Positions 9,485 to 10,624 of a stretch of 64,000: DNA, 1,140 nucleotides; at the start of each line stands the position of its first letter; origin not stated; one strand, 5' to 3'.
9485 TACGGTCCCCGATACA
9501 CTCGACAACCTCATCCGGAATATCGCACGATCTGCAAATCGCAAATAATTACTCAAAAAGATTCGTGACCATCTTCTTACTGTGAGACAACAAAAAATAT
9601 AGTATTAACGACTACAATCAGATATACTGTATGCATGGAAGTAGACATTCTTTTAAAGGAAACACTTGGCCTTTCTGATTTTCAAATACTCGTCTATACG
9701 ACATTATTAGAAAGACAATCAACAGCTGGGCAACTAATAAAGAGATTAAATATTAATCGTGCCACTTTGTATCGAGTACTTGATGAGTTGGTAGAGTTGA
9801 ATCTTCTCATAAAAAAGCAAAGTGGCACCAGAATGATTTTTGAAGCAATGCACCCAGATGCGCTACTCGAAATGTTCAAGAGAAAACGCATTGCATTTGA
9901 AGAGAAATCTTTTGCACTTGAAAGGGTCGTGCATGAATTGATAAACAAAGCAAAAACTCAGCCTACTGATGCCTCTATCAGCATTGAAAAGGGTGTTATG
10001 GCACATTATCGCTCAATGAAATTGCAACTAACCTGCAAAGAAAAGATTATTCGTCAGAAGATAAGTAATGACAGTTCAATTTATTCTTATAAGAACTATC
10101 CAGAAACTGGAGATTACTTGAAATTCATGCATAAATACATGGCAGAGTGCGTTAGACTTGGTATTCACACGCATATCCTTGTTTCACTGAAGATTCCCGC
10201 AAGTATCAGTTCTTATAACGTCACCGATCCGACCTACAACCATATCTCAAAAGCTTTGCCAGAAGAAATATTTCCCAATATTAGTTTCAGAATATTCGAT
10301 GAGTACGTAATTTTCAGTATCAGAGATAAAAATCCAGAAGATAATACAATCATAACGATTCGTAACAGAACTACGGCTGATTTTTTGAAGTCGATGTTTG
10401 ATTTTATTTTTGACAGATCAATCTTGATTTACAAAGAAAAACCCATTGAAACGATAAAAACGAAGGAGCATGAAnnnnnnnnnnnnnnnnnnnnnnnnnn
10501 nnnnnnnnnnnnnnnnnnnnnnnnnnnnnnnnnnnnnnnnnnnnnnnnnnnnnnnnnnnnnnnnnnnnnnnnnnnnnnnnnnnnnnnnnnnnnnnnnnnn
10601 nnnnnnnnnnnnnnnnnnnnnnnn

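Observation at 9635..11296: Fusion of a TrmB-type wHTH regulator domain to a catalytically intact aldo/keto reductase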

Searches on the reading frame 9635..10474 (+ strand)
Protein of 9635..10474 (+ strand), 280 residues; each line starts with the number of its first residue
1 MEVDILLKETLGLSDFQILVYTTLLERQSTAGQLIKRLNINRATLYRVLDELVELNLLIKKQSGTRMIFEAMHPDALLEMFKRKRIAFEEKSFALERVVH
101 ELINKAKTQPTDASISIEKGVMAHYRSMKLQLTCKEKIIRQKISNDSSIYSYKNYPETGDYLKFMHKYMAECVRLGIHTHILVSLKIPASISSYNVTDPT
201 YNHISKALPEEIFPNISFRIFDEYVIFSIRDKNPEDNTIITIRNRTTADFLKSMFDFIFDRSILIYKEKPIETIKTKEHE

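Call 20: search_solved_structures(query=window:9635-10474:+, max_evalue=10, show_alignments=2)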
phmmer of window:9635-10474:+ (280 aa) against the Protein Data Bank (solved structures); distinct sequences matched with E-value up to 10: 1.
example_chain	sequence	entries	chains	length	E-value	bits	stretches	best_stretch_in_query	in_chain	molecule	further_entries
5cm6_A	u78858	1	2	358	0.018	17.8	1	150-255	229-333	TRAP dicarboxylate transporter-DctP subunit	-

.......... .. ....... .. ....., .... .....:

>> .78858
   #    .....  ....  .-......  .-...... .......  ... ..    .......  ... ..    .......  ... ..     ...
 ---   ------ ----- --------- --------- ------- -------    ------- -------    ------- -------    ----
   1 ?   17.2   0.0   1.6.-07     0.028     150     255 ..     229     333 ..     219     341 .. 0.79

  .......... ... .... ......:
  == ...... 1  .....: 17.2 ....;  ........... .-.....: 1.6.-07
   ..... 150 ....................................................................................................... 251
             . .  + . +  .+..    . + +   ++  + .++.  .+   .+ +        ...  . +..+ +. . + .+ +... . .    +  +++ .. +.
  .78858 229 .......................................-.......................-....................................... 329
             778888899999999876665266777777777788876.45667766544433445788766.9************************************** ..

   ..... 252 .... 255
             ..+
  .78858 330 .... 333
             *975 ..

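Call 24: search_protein_representatives(protein=window:9635-10474:+)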
Query: 280 residues. Proteins with E-value up to 0.001 (for the whole library): 681; up to 1e-10: 31; up to 1e-30: 2. The best 150 are listed.
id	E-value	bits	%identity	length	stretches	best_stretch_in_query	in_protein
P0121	9.3e-76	271.1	64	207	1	1-199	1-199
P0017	4.6e-73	262.3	46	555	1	8-277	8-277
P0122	3.6e-26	108.6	39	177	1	9-169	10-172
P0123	3.8e-24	102.0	28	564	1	10-268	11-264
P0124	3.4e-21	92.3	27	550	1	9-270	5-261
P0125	1.7e-20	90.0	28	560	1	10-275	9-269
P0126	2.6e-19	86.2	30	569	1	9-273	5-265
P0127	2.9e-19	86.0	27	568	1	6-270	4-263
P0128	3.0e-19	86.0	28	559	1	10-272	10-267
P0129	1.2e-18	84.0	29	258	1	7-264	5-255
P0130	1.4e-17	80.5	26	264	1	10-262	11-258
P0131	2.1e-17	79.9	29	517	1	42-263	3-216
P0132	3.3e-17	79.3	27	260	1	11-266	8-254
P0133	3.4e-17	79.2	27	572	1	18-271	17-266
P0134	6.4e-17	78.3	26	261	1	4-263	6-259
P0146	5.6e-12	62.1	27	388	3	4-121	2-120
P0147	1.0e-11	61.3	28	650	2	9-267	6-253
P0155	1.3e-09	54.4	26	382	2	7-266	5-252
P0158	3.8e-09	52.9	30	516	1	9-267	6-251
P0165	8.0e-09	51.8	25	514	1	4-269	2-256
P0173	5.3e-08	49.1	26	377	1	8-263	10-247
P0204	4.8e-07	46.0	26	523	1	6-266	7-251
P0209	7.2e-07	45.4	24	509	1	7-262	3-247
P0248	3.0e-06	43.4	24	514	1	9-265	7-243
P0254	3.6e-06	43.1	28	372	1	10-267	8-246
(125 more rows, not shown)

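Call 25: search_protein_families(library=pfam, proteins=[P0123, P0124, P0125, P0126, P0127, P0128, P0133, P0131, P0129, P0130], max_evalue=0.001)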
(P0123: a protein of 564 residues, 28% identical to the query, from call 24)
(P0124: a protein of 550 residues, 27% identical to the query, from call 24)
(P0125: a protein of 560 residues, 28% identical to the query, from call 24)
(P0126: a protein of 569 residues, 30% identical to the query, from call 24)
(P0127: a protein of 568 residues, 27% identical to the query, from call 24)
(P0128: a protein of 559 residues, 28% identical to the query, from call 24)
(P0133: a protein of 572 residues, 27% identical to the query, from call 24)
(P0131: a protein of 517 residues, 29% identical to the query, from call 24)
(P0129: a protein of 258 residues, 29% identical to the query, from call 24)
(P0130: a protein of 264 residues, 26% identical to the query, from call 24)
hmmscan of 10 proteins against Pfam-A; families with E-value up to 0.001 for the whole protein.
P0123 (564 aa): 5 families
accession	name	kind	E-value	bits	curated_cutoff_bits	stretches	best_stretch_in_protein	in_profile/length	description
PF00248.27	Aldo_ket_red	-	4.9e-51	174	24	1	280-538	2-288/291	Aldo/keto reductase family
PF01978.25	TrmB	-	2.3e-09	37.4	25.6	1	9-66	1-58/68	Sugar-specific transcriptional regulator TrmB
PF12802.13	MarR_2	-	5.7e-06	26.8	27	1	13-61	2-51/61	MarR family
PF09339.16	HTH_IclR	-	4.1e-05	23.7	22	1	28-61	16-49/52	IclR helix-turn-helix domain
PF01047.28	MarR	-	0.00022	21.5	24.6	1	14-60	1-47/59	MarR family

P0124 (550 aa): 6 families
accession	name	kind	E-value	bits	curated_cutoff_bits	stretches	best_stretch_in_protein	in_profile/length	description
PF00248.27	Aldo_ket_red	-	5.2e-49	167.3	24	1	276-545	2-288/291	Aldo/keto reductase family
PF01978.25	TrmB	-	1.1e-12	48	25.6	1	4-72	1-68/68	Sugar-specific transcriptional regulator TrmB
PF05043.19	Mga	-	9.1e-05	23.4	21.1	0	2-52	7-57/87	Mga helix-turn-helix domain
PF01022.26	HTH_5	-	0.0002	21.6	22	1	19-56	9-46/47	Bacterial regulatory protein, arsR family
PF12802.13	MarR_2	-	0.00035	21.1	27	0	21-59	15-54/61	MarR family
PF09339.16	HTH_IclR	-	0.00052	20.2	22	0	29-57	22-50/52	IclR helix-turn-helix domain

P0125 (560 aa): 2 families
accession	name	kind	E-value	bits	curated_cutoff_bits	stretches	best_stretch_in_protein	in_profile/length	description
PF00248.27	Aldo_ket_red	-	1.4e-49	169.2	24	1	296-555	5-289/291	Aldo/keto reductase family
PF01978.25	TrmB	-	3e-09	37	25.6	1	7-75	1-68/68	Sugar-specific transcriptional regulator TrmB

P0126 (569 aa): 9 families
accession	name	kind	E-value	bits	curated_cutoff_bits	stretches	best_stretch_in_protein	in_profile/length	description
PF00248.27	Aldo_ket_red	-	7.5e-50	170.1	24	1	276-541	2-288/291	Aldo/keto reductase family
PF01978.25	TrmB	-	1.1e-10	41.7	25.6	1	6-71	3-67/68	Sugar-specific transcriptional regulator TrmB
PF12802.13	MarR_2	-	9.4e-07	29.3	27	1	9-59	3-54/61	MarR family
PF13412.12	HTH_24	-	6e-06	26.2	21.9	1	11-55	3-47/48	Winged helix-turn-helix DNA-binding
PF13730.12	HTH_36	-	0.00011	22.4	25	0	28-55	28-55/55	Helix-turn-helix domain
PF13551.12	HTH_29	-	0.00021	21.7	28.1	0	26-62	13-51/64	Winged helix-turn helix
PF01047.28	MarR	-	0.00076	19.8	24.6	0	26-57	18-49/59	MarR family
PF08279.18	HTH_11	-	0.00087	19.6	25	0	15-63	4-53/55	HTH domain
PF09339.16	HTH_IclR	-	0.00087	19.5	22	0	18-55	9-48/52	IclR helix-turn-helix domain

P0127 (568 aa): 5 families
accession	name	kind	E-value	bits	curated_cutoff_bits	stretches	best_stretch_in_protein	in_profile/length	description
PF00248.27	Aldo_ket_red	-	3.4e-48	164.6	24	1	278-542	2-288/291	Aldo/keto reductase family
PF01978.25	TrmB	-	5.4e-13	49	25.6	1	6-73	1-67/68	Sugar-specific transcriptional regulator TrmB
PF01047.28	MarR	-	1.1e-05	25.7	24.6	1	25-62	15-52/59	MarR family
PF09339.16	HTH_IclR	-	0.00018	21.7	22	1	25-60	14-51/52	IclR helix-turn-helix domain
PF12802.13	MarR_2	-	0.00062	20.3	27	0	16-61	7-54/61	MarR family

P0128 (559 aa): 2 families
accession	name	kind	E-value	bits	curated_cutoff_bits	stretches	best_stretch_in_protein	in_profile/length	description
PF00248.27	Aldo_ket_red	-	4.5e-33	115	24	1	293-556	4-288/291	Aldo/keto reductase family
PF01978.25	TrmB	-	4.6e-08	33.2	25.6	1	8-63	1-56/68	Sugar-specific transcriptional regulator TrmB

P0133 (572 aa): 2 families
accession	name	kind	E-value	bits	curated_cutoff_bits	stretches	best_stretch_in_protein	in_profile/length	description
PF00248.27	Aldo_ket_red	-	1.2e-43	149.7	24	1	286-557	8-289/291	Aldo/keto reductase family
PF01978.25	TrmB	-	1.2e-08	35.1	25.6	1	9-75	3-67/68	Sugar-specific transcriptional regulator TrmB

P0131 (517 aa): 1 family
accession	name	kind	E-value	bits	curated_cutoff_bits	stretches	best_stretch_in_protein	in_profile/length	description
PF00248.27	Aldo_ket_red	-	1.4e-44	152.8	24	1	239-512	2-289/291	Aldo/keto reductase family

P0129 (258 aa): 1 family
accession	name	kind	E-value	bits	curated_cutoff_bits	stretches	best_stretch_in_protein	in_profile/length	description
PF01978.25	TrmB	-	7.3e-11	42.2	25.6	1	5-73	1-68/68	Sugar-specific transcriptional regulator TrmB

P0130 (264 aa): 4 families
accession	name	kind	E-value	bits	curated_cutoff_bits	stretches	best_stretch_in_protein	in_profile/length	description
PF01978.25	TrmB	-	8.6e-09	35.6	25.6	1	11-77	3-68/68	Sugar-specific transcriptional regulator TrmB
PF12802.13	MarR_2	-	1.7e-08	34.9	27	1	13-62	2-52/61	MarR family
PF09339.16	HTH_IclR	-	2e-05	24.7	22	1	27-62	15-50/52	IclR helix-turn-helix domain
PF12840.13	HTH_20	-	4.4e-05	23.8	27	1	16-62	4-50/51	Helix-turn-helix domain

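Call 28: list_cluster_members(proteins=[P0123, P0124, P0125, P0126, P0127, P0128, P0133, P0004, P0008, P0129])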
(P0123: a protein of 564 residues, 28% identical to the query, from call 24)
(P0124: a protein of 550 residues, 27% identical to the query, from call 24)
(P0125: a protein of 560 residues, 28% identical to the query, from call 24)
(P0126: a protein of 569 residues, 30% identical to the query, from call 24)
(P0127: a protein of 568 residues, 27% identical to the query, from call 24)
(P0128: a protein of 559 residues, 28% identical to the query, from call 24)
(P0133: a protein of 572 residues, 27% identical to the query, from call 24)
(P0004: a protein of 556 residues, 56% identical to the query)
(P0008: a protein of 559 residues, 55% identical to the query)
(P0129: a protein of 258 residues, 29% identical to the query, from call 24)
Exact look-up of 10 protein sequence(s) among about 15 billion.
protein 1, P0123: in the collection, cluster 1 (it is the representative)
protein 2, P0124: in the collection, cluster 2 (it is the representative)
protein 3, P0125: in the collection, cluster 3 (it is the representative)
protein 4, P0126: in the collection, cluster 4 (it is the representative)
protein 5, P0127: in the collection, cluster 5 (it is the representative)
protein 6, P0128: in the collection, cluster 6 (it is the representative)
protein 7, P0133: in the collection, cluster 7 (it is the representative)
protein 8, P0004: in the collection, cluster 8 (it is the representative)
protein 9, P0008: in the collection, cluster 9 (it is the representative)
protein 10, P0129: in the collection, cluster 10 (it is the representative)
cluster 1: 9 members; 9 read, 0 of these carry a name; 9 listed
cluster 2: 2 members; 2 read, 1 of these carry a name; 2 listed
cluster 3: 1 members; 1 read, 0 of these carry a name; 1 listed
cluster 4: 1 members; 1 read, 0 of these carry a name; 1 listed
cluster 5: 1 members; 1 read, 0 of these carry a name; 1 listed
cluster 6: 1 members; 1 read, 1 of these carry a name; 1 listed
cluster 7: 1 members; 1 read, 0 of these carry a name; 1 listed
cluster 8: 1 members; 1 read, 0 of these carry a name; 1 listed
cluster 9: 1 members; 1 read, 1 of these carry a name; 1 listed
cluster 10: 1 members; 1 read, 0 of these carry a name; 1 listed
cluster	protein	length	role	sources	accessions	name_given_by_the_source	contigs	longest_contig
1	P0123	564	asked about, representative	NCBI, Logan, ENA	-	-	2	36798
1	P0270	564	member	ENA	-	-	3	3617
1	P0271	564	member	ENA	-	-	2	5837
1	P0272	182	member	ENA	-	-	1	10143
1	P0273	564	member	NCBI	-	-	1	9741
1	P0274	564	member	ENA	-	-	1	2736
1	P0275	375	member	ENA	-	-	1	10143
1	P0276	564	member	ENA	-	-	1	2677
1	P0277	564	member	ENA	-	-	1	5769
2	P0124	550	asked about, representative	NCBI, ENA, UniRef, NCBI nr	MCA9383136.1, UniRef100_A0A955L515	aldo/keto reductase [Candidatus Dojkabacteria bacterium] | Aldo/keto reductase n=1 Tax=Candidatus Dojkabacteria bacterium TaxID=2099670 ...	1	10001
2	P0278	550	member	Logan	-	-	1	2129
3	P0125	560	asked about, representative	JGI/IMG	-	-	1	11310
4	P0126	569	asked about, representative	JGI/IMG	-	-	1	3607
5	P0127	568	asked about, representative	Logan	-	-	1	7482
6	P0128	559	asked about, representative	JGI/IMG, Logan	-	diketogulonate reductase-like aldo/keto reductase/sugar-specific transcriptional ...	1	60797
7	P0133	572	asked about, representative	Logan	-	-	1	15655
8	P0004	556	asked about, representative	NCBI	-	-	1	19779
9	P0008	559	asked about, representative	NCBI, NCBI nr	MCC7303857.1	aldo/keto reductase [bacterium]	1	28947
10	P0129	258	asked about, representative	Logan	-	-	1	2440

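Call 36: find_encoding_contigs(protein=P0128, flank=8000, max_places=2)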
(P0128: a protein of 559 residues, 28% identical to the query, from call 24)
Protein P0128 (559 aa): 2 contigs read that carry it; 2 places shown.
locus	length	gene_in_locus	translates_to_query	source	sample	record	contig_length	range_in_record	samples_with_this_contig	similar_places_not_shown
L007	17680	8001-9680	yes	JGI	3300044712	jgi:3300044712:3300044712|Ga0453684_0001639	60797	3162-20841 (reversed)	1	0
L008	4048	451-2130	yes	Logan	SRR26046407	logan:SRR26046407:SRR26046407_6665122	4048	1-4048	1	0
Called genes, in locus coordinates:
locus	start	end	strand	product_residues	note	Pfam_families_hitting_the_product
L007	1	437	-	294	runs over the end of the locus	PF13641:Glyco_tranf_2_3, PF00535:Glycos_transf_2, PF10111:Glyco_tranf_2_2 (faint)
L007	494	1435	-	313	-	-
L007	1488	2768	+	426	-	PF13439:Glyco_transf_4, PF00534:Glycos_transf_1, PF13692:Glyco_trans_1_4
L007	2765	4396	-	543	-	PF01071:GARS_A, PF02955:GSH-S_ATP (faint)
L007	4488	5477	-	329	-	PF01071:GARS_A (weak), PF02655:ATP-grasp_3 (weak), PF02786:CPSase_L_D2 (weak), PF08443:RimK (faint), PF02955:GSH-S_ATP (weak)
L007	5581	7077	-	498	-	PF14397:ATPgrasp_ST, PF02655:ATP-grasp_3 (faint), PF08443:RimK (faint)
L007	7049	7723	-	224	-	PF14402:7TM_transglut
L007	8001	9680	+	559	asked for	PF01978:TrmB, PF00248:Aldo_ket_red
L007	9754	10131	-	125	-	PF16320:Ribosomal_L12_N, PF00542:Ribosomal_L12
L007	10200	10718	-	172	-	PF00466:Ribosomal_L10, PF27436:RL10_C (weak)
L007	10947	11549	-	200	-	-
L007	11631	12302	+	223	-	PF09335:VTT_dom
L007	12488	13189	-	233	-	PF12158:DUF3592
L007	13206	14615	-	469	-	PF00246:Peptidase_M14, PF24827:AstE_AspA_cat (weak)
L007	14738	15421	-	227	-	PF00687:Ribosomal_L1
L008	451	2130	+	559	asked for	PF01978:TrmB, PF00248:Aldo_ket_red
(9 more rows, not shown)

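Call 37: find_encoding_contigs(protein=P0123, flank=8000, max_places=2)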
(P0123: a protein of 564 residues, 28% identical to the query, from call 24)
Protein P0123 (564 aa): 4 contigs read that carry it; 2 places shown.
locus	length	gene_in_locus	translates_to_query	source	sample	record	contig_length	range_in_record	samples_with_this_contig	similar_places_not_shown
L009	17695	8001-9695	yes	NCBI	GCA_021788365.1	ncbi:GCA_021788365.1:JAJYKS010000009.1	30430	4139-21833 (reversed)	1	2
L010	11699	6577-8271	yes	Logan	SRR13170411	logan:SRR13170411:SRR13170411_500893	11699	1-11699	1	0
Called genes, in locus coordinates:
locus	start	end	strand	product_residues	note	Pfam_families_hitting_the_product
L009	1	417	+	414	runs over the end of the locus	PF00675:Peptidase_M16, PF05193:Peptidase_M16_C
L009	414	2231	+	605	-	PF01432:Peptidase_M3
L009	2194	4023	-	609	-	-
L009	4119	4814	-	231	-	PF03575:Peptidase_S51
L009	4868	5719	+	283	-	-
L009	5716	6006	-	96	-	-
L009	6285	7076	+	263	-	PF01978:TrmB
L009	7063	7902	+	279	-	PF01488:Shikimate_DH (weak)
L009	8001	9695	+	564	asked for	PF01978:TrmB, PF12802:MarR_2 (weak), PF00248:Aldo_ket_red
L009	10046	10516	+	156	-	PF00334:NDK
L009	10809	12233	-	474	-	PF08308:PEGA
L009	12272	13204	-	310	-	PF00376:MerR, PF01381:HTH_3 (faint), PF12728:HTH_17, PF13338:AbiEi_4 (faint), PF13384:HTH_23 (faint), PF13411:MerR_1, PF13518:HTH_28 (faint), PF00376:MerR (weak)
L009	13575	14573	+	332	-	PF00022:Actin (faint), PF06723:MreB_Mbl, PF00012:HSP70, PF14450:FtsA (weak)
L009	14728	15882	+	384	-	PF13439:Glyco_transf_4, PF13579:Glyco_trans_4_4 (weak), PF00534:Glycos_transf_1, PF20706:GT4-conflict, PF13692:Glyco_trans_1_4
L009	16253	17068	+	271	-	PF03808:Glyco_tran_WecG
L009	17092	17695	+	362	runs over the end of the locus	PF01207:Dus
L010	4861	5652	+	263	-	PF01978:TrmB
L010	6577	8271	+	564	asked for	PF01978:TrmB, PF12802:MarR_2 (weak), PF00248:Aldo_ket_red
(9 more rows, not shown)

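Call 38: predict_structure(alignment_id=A2)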
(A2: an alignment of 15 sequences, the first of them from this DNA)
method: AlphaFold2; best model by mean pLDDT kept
length: 272 residues; sequences in the alignment: 15
mean_pLDDT: 86.3   pTM: 0.55
mean pLDDT of the five models: 86.3, 85.2, 83.9, 78.0, 68.2
residues with pLDDT >= 90: 137; 70-90: 116; 50-70: 15; < 50: 4
segments of 3 or more residues with pLDDT < 50: 269-272
pLDDT, mean of each block of 10 residues (from residue 1): 85 92 91 90 93 93 89 89 88 83 63 79 94 93 83 90 91 93 80 76 82 85 93 88 93 92 67 40
secondary structure, 60 per line:
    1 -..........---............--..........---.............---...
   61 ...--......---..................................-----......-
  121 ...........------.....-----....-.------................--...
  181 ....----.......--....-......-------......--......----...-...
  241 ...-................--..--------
elements in order: H2-11 H15-26 H31-38 H42-54 E58-63 E66-71 H75-108 E114-119 H121-131 E138-142 H148-151 H161-175 E178-184 H189-195 E203-208 E216-221 E224-229 E238-243 H245-260
